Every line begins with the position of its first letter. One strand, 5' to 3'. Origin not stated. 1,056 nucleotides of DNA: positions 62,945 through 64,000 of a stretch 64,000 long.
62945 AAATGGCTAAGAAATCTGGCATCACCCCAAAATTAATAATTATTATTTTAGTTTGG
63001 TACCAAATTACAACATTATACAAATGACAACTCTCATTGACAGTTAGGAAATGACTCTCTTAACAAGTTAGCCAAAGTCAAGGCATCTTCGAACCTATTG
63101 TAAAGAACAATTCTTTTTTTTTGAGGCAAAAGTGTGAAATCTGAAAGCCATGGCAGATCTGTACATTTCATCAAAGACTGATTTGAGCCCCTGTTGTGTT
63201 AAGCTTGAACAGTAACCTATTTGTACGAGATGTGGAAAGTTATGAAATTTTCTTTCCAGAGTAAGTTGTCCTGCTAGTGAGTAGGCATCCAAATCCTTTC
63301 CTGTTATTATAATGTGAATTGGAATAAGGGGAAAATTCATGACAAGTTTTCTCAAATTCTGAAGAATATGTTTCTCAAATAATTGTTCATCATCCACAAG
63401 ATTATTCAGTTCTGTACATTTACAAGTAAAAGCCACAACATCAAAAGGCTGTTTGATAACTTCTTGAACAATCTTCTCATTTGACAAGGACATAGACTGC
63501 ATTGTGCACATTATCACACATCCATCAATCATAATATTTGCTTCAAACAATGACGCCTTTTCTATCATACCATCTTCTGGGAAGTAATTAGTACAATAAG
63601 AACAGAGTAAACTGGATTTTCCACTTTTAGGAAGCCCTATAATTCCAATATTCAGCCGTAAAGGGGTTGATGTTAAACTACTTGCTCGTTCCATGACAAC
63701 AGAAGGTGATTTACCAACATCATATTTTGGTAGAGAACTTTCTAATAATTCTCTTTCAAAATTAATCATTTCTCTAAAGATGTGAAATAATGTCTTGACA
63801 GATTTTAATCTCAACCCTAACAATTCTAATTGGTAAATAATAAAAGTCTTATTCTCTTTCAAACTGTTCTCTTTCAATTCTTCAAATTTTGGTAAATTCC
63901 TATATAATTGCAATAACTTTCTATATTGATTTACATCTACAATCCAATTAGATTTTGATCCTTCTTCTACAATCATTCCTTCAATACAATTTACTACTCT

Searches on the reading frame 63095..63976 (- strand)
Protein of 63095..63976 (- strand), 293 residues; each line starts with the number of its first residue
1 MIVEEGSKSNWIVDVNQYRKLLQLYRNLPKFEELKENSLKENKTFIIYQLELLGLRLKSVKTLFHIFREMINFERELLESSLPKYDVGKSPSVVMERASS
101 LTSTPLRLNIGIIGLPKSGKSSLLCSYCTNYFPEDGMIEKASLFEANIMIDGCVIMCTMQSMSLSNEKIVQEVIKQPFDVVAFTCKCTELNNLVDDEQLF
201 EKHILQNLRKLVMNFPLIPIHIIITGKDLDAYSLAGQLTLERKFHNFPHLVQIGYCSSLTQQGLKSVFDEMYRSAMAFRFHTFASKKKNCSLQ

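Call 4: search_protein_families(library=pfam, proteins=[window:63095-63976:-], max_evalue=1)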
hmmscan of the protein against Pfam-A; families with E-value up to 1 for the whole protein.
window:63095-63976:- (293 aa): 6 families
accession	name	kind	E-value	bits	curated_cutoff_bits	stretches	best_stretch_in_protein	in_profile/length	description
PF00005.33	ABC_tran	-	0.044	14.8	25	1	110-202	14-100/137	ABC transporter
PF08859.16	DGC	-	0.058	13.9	27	1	134-175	40-81/106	DGC domain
PF00071.28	Ras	-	0.06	13.4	21.6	1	112-137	4-29/162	Ras family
PF19993.5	DO-GTPase2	-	0.074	13.1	27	1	110-127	3-20/226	Double-GTPase 2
PF23312.1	UBA_SIK3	-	0.17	12.4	27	1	155-180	3-29/40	Protein kinase SIK3 UBA domain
PF01926.29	MMR_HSR1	-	0.19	12.3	21.9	1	110-126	2-18/113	50S ribosome-binding GTPase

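Call 9: find_homologous_proteins(query=window:63095-63976:-, max_evalue=0.01)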
Query window:63095-63976:- (293 aa): 3 proteins with E <= 0.01 among 1174 candidates.
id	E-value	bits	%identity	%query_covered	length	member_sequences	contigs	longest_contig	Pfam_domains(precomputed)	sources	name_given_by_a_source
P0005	2.6e-189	645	99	100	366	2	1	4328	-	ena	-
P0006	4.0e-164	562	87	100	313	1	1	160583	-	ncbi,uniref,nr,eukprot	ncbi:predicted protein [Naegleria gruberi]|uniref:Predicted protein n=1 Tax=Naegleria gruberi TaxID=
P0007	1.8e-20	91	69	25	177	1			-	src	-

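Call 30: find_encoding_contigs(protein=P0005, flank=5000, max_places=4)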
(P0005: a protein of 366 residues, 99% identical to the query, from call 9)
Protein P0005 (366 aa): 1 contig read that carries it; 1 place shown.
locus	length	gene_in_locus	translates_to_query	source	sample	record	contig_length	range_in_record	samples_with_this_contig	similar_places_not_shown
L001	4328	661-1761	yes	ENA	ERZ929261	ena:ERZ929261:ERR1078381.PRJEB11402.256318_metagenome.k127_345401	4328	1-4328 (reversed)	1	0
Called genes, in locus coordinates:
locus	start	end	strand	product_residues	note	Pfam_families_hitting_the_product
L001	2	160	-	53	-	?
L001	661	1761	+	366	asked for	-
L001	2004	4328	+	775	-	?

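Call 31: search_protein_families(library=pfam, proteins=[P0005, P0007], max_evalue=1)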
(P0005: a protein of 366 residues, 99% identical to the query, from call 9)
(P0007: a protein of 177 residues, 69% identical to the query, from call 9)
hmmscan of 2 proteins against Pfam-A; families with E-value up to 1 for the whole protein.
P0005 (366 aa): 5 families
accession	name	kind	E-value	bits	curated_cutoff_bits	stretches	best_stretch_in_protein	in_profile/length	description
PF00005.33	ABC_tran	-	0.015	16.3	25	1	183-276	14-101/137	ABC transporter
PF08859.16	DGC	-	0.073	13.6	27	1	207-247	40-80/106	DGC domain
PF00071.28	Ras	-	0.089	12.8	21.6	1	185-210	4-29/162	Ras family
PF19993.5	DO-GTPase2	-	0.12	12.5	27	1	183-200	3-20/226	Double-GTPase 2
PF01926.29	MMR_HSR1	-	0.25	11.9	21.9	1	183-199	2-18/113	50S ribosome-binding GTPase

P0007 (177 aa): 0 families

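Call 34: search_protein_representatives(protein=P0005)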
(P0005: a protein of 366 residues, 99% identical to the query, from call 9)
Query: 366 residues. Proteins with E-value up to 0.001 (for the whole library): 10; up to 1e-10: 5; up to 1e-30: 2. The best 10 are listed.
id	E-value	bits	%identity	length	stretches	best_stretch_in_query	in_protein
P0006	1.9e-177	605.9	88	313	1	54-366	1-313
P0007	1.4e-49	185.5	67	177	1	3-152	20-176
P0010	4.9e-26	108.0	27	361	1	12-366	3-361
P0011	1.4e-24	103.2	32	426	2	5-243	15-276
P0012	8.5e-24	100.6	34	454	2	260-362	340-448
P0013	6.5e-06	41.8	35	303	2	162-245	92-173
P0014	2.2e-05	40.1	40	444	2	177-231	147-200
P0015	2.5e-05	39.9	33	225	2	180-258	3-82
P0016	3.2e-05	39.5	29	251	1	184-365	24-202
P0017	4.7e-05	39.0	45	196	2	184-226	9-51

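Call 36: list_cluster_members(proteins=[P0010, P0011, P0012, P0013, P0014, P0015, P0007, P0009])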
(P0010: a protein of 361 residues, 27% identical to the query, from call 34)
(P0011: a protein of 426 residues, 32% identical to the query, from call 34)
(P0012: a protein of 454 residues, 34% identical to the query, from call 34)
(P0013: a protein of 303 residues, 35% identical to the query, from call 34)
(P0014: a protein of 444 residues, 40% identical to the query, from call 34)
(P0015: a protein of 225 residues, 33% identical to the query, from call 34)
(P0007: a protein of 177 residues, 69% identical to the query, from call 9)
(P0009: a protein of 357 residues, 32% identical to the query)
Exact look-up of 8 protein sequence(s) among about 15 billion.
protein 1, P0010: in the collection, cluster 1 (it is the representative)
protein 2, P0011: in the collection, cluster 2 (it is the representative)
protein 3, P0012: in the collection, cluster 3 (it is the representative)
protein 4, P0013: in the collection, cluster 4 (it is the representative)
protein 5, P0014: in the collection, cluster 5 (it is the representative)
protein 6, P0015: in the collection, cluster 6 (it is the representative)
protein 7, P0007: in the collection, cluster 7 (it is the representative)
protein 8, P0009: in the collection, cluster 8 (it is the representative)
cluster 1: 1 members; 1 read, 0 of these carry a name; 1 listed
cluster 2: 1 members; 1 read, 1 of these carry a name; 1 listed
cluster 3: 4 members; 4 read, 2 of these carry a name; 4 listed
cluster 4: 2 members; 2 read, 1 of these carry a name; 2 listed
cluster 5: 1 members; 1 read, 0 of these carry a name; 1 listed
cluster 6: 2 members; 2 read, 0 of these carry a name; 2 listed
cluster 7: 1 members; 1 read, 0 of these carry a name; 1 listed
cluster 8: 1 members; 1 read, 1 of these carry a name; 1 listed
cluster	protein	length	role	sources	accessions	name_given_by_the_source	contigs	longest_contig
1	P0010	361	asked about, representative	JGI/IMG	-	-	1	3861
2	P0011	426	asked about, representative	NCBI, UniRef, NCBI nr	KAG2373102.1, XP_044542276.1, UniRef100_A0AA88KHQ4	hypothetical protein C9374_012834 [Naegleria lovaniensis] | Uncharacterized protein n=1 Tax=Naegleria lovaniensis TaxID=51637 RepID=A0AA88KHQ4_NAELO | uncharacterized protein C9374_012834 [Naegleria lovaniensis]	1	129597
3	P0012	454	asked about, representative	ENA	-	-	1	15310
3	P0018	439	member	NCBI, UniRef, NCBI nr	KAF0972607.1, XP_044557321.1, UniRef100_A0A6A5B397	hypothetical protein FDP41_008856 [Naegleria fowleri] | Uncharacterized protein n=1 Tax=Naegleria fowleri TaxID=5763 RepID=A0A6A5B397_NAEFO | uncharacterized protein FDP41_008856 [Naegleria fowleri]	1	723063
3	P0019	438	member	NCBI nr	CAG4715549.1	unnamed protein product [Naegleria fowleri]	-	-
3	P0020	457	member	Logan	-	-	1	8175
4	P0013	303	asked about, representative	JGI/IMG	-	GTPase SAR1 family protein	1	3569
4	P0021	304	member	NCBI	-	-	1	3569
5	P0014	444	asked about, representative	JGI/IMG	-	-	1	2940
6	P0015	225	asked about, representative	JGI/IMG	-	-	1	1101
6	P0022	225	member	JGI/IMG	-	-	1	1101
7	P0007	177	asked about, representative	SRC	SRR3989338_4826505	-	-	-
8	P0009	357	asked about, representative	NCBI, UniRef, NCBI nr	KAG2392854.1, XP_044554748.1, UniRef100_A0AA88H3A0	hypothetical protein C9374_009431 [Naegleria lovaniensis] | F-box domain-containing protein n=1 Tax=Naegleria lovaniensis TaxID=51637 ... | uncharacterized protein C9374_009431 [Naegleria lovaniensis]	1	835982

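Call 37: search_protein_families(library=pfam, proteins=[P0010, P0011, P0012, P0013, P0014, P0015], max_evalue=1)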
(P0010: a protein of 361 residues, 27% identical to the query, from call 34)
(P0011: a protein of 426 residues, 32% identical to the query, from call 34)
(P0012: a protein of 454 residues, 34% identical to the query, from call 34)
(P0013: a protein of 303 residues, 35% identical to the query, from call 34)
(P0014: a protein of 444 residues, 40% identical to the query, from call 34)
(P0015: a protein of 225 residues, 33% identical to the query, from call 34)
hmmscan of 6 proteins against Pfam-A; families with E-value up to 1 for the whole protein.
P0010 (361 aa): 1 family
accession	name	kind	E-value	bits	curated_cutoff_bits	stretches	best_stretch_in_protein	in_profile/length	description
PF00071.28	Ras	-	4.7e-05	23.5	21.6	1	177-271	4-102/162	Ras family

P0011 (426 aa): 1 family
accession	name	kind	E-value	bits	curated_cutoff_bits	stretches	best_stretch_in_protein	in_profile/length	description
PF16110.10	DUF4828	-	0.041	14.8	23.3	0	56-77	35-56/79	Domain of unknown function (DUF4828)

P0012 (454 aa): 1 family
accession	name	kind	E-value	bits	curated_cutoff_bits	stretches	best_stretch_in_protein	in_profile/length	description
PF00009.33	GTP_EFTU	-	0.022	14.8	26.5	1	370-430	122-183/188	Elongation factor Tu GTP binding domain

P0013 (303 aa): 6 families
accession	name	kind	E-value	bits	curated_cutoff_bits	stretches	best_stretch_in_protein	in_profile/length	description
PF00071.28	Ras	-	1.3e-09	38.2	21.6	1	113-237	2-126/162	Ras family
PF08477.19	Roc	-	7e-09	36.4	27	2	113-147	2-36/119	Ras of Complex, Roc, domain of DAPkinase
PF12937.12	F-box-like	-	7.6e-05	22.8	24.3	1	19-59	2-45/47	F-box-like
PF00646.38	F-box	-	0.0017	18.7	20.5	1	20-48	3-31/43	F-box domain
PF01926.29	MMR_HSR1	-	0.01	16.4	21.9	1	113-183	2-75/113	50S ribosome-binding GTPase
PF15966.10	F-box_4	-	0.032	14.5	32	1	16-48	3-35/116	F-box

P0014 (444 aa): 7 families
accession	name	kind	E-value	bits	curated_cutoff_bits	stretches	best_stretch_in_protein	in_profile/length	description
PF12937.12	F-box-like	-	6.2e-06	26.3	24.3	1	2-42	2-42/47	F-box-like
PF00646.38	F-box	-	0.0002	21.6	20.5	1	2-42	2-42/43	F-box domain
PF00071.28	Ras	-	0.0017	18.4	21.6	1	153-204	2-55/162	Ras family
PF08477.19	Roc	-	0.0096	16.6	27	1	153-204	2-63/119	Ras of Complex, Roc, domain of DAPkinase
PF18196.7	Cdh1_DBD_1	-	0.033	14.9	26.4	0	227-280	69-118/120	Chromodomain helicase DNA-binding domain 1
PF00009.33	GTP_EFTU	-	0.039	14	26.5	1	151-184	4-37/188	Elongation factor Tu GTP binding domain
PF13555.12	AAA_29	-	0.083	13.1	27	1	152-180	24-52/61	P-loop containing region of AAA domain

P0015 (225 aa): 2 families
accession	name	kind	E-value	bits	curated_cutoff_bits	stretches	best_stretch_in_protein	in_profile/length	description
PF00071.28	Ras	-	1.8e-16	60.6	21.6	1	6-205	2-158/162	Ras family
PF08477.19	Roc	-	0.00012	22.7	27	1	6-118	2-119/119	Ras of Complex, Roc, domain of DAPkinase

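Call 52: predict_structure(alignment_id=A4)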
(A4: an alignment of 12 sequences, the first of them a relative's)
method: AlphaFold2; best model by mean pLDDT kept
length: 366 residues; sequences in the alignment: 12
mean_pLDDT: 73.1   pTM: 0.64
mean pLDDT of the five models: 73.1, 72.0, 69.4, 68.7, 67.5
residues with pLDDT >= 90: 9; 70-90: 240; 50-70: 80; < 50: 37
segments of 3 or more residues with pLDDT < 50: 76-82, 159-175, 355-366
pLDDT, mean of each block of 10 residues (from residue 1): 76 84 81 85 82 85 69 51 63 80 66 79 83 85 84 62 41 57 85 84 70 73 82 76 55 86 77 80 73 81 60 72 73 77 83 51 38
secondary structure, 60 per line:
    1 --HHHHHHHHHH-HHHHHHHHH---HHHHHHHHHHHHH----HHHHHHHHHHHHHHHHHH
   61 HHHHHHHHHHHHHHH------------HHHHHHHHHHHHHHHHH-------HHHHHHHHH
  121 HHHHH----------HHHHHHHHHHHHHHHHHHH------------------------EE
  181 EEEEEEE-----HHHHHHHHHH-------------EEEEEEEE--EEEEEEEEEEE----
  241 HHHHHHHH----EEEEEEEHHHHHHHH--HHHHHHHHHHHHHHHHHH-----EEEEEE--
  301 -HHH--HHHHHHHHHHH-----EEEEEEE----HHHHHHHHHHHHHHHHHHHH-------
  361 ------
elements in order: H3-12 H14-22 H26-38 H43-75 H88-104 H112-125 H136-154 E179-187 H193-202 E216-223 E226-236 H241-248 E253-259 H260-267 H270-287 E293-298 H307-317 E323-329 H334-353

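Call 56: search_solved_structures(query=A5, max_evalue=0.01, show_alignments=1)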
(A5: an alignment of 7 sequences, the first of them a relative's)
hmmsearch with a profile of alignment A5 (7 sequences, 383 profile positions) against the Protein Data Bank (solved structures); distinct sequences matched with E-value up to 0.01: 100 (the best 60 are shown).
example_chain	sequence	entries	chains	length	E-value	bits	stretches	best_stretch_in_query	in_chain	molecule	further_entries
9rff_A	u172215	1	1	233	3.6e-13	52.6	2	301-370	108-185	Ras-related C3 botulinum toxin substrate 1,E3 ubiquitin-protein ligase SH3RF1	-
9tjy_A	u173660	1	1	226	4.1e-13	52.4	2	301-370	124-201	Isoform B of Ras-related C3 botulinum toxin substrate 1,E3 ubiquitin-protein ligase SH3RF1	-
8q0n_C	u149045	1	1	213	4.8e-13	52.2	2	301-380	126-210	Ras-related C3 botulinum toxin substrate 1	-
3su8_A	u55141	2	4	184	5.7e-13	52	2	301-370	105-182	Ras-related C3 botulinum toxin substrate 1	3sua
5fi0_B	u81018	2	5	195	9.3e-13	51.3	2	301-380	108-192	Ras-related C3 botulinum toxin substrate 1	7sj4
1i4t_D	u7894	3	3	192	1e-12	51.2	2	301-380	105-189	RAS-RELATED C3 BOTULINUM TOXIN SUBSTRATE 1 | Rac family small GTPase 1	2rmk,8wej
1e96_A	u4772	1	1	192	1e-12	51.1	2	301-380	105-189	RAS-RELATED C3 BOTULINUM TOXIN SUBSTRATE 1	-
1i4d_D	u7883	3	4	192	1.1e-12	51.1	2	301-380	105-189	RAS-RELATED C3 BOTULINUM TOXIN SUBSTRATE 1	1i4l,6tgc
1hh4_A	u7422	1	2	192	1.1e-12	51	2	301-380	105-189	RAS-RELATED C3 BOTULINUM TOXIN SUBSTRATE 1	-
6x1g_B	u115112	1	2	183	1.2e-12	50.9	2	301-368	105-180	Ras-related C3 botulinum toxin substrate 1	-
6bc1_A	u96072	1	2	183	1.2e-12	50.9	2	301-368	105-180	Ras-related C3 botulinum toxin substrate 1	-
2yin_C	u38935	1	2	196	1.2e-12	50.9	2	302-364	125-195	RAS-RELATED C3 BOTULINUM TOXIN SUBSTRATE 1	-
4yon_B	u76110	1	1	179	1.5e-12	50.5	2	301-364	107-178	Ras-related C3 botulinum toxin substrate 1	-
2h7v_A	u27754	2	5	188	2.3e-12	50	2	301-365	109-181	Migration-inducing protein 5 | Ras-related C3 botulinum toxin substrate 1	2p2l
3b13_B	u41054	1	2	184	2.4e-12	49.9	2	301-364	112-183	Ras-related C3 botulinum toxin substrate 1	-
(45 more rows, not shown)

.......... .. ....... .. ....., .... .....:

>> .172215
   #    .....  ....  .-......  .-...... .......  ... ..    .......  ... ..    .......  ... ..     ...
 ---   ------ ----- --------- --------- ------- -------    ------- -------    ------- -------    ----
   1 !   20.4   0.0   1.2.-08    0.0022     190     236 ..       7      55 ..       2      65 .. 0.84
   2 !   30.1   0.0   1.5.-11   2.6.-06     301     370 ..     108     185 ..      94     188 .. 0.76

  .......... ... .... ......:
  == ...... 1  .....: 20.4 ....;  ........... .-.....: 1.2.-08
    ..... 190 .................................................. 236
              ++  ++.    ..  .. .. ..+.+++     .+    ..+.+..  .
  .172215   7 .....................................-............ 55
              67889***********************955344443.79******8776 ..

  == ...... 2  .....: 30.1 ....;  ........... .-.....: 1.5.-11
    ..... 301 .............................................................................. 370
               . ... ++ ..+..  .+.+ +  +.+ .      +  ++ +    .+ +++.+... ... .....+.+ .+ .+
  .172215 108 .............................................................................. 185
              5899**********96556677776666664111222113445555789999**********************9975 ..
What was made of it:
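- On Rho family (gene 2): Rac1 E 3.6e-13 (call 56).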
